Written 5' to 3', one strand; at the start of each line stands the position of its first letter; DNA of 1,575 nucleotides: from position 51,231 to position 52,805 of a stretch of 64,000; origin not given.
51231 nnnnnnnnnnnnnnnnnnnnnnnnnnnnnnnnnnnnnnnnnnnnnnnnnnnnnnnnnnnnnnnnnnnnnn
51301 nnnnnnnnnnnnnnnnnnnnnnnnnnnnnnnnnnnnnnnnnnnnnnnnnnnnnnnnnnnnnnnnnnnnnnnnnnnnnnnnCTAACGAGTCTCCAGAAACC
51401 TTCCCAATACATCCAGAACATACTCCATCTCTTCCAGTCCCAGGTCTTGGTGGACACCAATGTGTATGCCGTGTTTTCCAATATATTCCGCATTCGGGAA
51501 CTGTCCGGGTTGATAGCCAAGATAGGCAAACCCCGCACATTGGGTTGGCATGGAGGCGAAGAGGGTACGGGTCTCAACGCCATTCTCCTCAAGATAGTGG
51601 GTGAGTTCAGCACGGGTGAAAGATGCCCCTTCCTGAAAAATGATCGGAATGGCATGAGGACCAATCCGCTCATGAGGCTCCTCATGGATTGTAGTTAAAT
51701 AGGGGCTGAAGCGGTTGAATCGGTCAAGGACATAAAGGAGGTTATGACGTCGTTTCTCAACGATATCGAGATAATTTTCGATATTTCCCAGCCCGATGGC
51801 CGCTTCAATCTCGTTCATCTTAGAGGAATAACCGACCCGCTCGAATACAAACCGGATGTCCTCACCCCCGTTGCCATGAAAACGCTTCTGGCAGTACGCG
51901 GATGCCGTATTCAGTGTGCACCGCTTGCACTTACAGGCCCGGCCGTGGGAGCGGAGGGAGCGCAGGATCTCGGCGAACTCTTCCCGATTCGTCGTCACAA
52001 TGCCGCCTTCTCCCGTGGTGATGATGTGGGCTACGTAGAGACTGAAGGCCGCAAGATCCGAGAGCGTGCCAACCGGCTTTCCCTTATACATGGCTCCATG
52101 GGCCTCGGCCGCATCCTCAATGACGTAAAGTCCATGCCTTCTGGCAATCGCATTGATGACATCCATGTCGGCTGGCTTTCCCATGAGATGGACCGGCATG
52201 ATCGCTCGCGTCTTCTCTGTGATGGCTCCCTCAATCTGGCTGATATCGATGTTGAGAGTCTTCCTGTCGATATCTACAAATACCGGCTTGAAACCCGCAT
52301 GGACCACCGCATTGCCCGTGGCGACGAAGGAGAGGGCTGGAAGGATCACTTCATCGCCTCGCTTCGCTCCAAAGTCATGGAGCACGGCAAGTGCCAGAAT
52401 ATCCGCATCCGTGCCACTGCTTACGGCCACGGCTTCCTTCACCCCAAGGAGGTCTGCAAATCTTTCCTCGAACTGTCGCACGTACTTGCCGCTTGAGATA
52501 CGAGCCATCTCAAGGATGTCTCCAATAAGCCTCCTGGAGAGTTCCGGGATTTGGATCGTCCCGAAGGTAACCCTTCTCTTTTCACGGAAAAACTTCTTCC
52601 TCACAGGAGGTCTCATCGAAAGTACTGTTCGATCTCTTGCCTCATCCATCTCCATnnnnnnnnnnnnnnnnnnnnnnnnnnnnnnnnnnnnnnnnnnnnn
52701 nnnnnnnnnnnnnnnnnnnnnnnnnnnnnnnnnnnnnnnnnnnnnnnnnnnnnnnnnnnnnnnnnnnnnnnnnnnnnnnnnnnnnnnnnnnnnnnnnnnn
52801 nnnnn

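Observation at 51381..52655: Apparent aminotransferase is probably a C3 dehydratase with a possible Fe-S motif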

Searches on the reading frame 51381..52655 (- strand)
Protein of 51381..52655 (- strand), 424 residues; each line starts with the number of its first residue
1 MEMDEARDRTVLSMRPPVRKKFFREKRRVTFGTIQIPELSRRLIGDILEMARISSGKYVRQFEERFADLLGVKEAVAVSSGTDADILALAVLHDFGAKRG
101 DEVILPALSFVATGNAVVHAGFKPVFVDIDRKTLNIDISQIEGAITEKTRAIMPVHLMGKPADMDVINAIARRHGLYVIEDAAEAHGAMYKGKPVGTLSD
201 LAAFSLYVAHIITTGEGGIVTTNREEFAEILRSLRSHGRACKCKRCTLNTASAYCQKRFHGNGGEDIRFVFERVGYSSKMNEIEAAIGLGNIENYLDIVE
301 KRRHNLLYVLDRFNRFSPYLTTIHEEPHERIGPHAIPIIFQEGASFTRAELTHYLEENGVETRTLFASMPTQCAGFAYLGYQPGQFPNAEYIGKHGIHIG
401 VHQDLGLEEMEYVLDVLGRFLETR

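Call 4: search_protein_families(library=ncbifam, proteins=[window:51381-52655:-], max_evalue=0.001)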
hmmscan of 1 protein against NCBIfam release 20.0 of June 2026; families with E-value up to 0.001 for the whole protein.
window:51381-52655:- (424 aa): 34 families (the best 25 are shown)
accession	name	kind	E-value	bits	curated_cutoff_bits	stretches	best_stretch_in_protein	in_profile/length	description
NF011936.0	PRK15407.1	equivalog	3.5e-82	276.4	423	1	44-422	53-437/440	lipopolysaccharide biosynthesis protein RfbH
TIGR03588.1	PseC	equivalog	3.3e-71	240.2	423.5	1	32-419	5-378/380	UDP-4-amino-4,6-dideoxy-N-acetyl-beta-L-altrosamine transaminase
TIGR04181.1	NHT_00031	hypoth_equivalog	1.1e-63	215.4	420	2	42-239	14-225/359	LegC family aminotransferase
NF008658.2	PRK11658.1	equivalog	3.6e-53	180.6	631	1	44-419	20-375/379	UDP-4-amino-4-deoxy-L-arabinose aminotransferase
NF008687.0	PRK11706.1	equivalog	1.8e-52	178.4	375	1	46-420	19-373/375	dTDP-4-amino-4,6-dideoxygalactose transaminase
TIGR04427.1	PLP_DesI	equivalog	9.2e-50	169.9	650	2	55-243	50-233/390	dTDP-4-dehydro-6-deoxyglucose aminotransferase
TIGR02379.1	ECA_wecE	subfamily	3.5e-45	154.4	434.85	1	54-239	28-211/376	dTDP-4-amino-4,6-dideoxy-D-glucose transaminase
NF004621.0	PRK05957.1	equivalog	2.6e-08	33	498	1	74-183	90-201/389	pyridoxal phosphate-dependent aminotransferase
NF004650.0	PRK05994.1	equivalog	2.8e-07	29.7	667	1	62-205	68-206/427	O-acetylhomoserine aminocarboxypropyltransferase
NF005816.0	PRK07682.1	equivalog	3.6e-07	29.2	620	1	97-184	111-205/390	aminotransferase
TIGR01325.1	O_suc_HS_sulf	equivalog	3.7e-07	29.1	510.05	1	59-240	56-233/380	O-succinylhomoserine sulfhydrylase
NF004770.0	PRK06108.1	subfamily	7.5e-07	28.3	422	1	63-182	87-210/396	pyridoxal phosphate-dependent aminotransferase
NF006096.0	PRK08248.1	equivalog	1.2e-06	27.5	726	1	62-202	69-204/431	homocysteine synthase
TIGR01326.1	OAH_OAS_sulfhy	subfamily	1.9e-06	26.9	495.1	1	61-195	61-190/418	O-acetylhomoserine aminocarboxypropyltransferase/cysteine synthase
NF005817.0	PRK07683.1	equivalog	2.3e-06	26.6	575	1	98-153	111-166/387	aminotransferase A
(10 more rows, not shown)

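Call 5: search_protein_families(library=pfam, proteins=[window:51381-52655:-], max_evalue=0.001)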
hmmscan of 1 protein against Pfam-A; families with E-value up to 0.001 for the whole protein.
window:51381-52655:- (424 aa): 4 families
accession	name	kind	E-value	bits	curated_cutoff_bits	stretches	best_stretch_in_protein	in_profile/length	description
PF01041.23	DegT_DnrJ_EryC1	-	6.9e-101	338.5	19.8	1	44-416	11-358/360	DegT/DnrJ/EryC1/StrS aminotransferase family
PF00155.27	Aminotran_1_2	-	4e-09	36.6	19.7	1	51-196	36-200/361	Aminotransferase class I and II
PF01212.27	Beta_elim_lyase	-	7.5e-08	32.5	27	1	58-184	33-171/288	Beta-eliminating lyase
PF01053.26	Cys_Met_Meta_PP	-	3.4e-06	26.3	27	1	60-196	55-188/381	Cys/Met metabolism PLP-dependent enzyme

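Call 6: search_solved_structures(query=window:51381-52655:-, max_evalue=1e-20, show_alignments=3)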
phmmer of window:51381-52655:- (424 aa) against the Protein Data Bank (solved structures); distinct sequences matched with E-value up to 1e-20: 55.
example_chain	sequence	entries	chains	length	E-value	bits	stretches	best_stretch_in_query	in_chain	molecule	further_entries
3bn1_A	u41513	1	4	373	2.2e-59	204.6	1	46-238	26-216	Perosamine synthetase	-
3dr7_A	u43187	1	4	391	2.5e-59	204.4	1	44-239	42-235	Putative perosamine synthetase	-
3dr4_A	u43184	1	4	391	3.4e-59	203.9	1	44-239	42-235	Putative perosamine synthetase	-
3bcx_A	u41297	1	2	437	6.4e-59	203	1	53-419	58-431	CDP-6-deoxy-L-threo-D-glycero-4-hexulose-3-dehydrase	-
7b0m_AAA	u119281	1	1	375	1.8e-58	201.5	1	39-417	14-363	Sugar aminotransferase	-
3bb8_A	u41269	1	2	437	1.1e-57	198.9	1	53-419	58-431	CDP-4-keto-6-deoxy-D-glucose-3-dehydrase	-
7b0d_A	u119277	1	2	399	3.9e-53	184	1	42-242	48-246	Glutamine--scyllo-inositol transaminase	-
2gms_A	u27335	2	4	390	4.1e-53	183.9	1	38-417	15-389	Putative pyridoxamine 5-phosphate-dependent dehydrase, Wbdk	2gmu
3frk_A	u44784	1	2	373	1.8e-52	181.8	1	58-242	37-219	QdtB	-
3b8x_A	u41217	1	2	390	3.5e-52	180.8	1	38-417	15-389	Pyridoxamine 5-phosphate-dependent dehydrase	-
2r0t_A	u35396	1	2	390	5.6e-52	180.2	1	38-417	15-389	Pyridoxamine 5-phosphate-dependent dehydrase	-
3gr9_A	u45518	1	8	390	1.2e-51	179.1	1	38-417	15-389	ColD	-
8gyh_B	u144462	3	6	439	2.5e-50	174.7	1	24-241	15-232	DegT/DnrJ/EryC1/StrS family aminotransferase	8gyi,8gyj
9wvy_A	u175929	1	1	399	3.8e-45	157.7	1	42-373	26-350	Putative NDP-4-keto-6-deoxyglucose-3-dehydratase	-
2c7t_A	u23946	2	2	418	7.2e-44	153.5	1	59-240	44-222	GLUTAMINE-2-DEOXY-SCYLLO-INOSOSE AMINOTRANSFERASE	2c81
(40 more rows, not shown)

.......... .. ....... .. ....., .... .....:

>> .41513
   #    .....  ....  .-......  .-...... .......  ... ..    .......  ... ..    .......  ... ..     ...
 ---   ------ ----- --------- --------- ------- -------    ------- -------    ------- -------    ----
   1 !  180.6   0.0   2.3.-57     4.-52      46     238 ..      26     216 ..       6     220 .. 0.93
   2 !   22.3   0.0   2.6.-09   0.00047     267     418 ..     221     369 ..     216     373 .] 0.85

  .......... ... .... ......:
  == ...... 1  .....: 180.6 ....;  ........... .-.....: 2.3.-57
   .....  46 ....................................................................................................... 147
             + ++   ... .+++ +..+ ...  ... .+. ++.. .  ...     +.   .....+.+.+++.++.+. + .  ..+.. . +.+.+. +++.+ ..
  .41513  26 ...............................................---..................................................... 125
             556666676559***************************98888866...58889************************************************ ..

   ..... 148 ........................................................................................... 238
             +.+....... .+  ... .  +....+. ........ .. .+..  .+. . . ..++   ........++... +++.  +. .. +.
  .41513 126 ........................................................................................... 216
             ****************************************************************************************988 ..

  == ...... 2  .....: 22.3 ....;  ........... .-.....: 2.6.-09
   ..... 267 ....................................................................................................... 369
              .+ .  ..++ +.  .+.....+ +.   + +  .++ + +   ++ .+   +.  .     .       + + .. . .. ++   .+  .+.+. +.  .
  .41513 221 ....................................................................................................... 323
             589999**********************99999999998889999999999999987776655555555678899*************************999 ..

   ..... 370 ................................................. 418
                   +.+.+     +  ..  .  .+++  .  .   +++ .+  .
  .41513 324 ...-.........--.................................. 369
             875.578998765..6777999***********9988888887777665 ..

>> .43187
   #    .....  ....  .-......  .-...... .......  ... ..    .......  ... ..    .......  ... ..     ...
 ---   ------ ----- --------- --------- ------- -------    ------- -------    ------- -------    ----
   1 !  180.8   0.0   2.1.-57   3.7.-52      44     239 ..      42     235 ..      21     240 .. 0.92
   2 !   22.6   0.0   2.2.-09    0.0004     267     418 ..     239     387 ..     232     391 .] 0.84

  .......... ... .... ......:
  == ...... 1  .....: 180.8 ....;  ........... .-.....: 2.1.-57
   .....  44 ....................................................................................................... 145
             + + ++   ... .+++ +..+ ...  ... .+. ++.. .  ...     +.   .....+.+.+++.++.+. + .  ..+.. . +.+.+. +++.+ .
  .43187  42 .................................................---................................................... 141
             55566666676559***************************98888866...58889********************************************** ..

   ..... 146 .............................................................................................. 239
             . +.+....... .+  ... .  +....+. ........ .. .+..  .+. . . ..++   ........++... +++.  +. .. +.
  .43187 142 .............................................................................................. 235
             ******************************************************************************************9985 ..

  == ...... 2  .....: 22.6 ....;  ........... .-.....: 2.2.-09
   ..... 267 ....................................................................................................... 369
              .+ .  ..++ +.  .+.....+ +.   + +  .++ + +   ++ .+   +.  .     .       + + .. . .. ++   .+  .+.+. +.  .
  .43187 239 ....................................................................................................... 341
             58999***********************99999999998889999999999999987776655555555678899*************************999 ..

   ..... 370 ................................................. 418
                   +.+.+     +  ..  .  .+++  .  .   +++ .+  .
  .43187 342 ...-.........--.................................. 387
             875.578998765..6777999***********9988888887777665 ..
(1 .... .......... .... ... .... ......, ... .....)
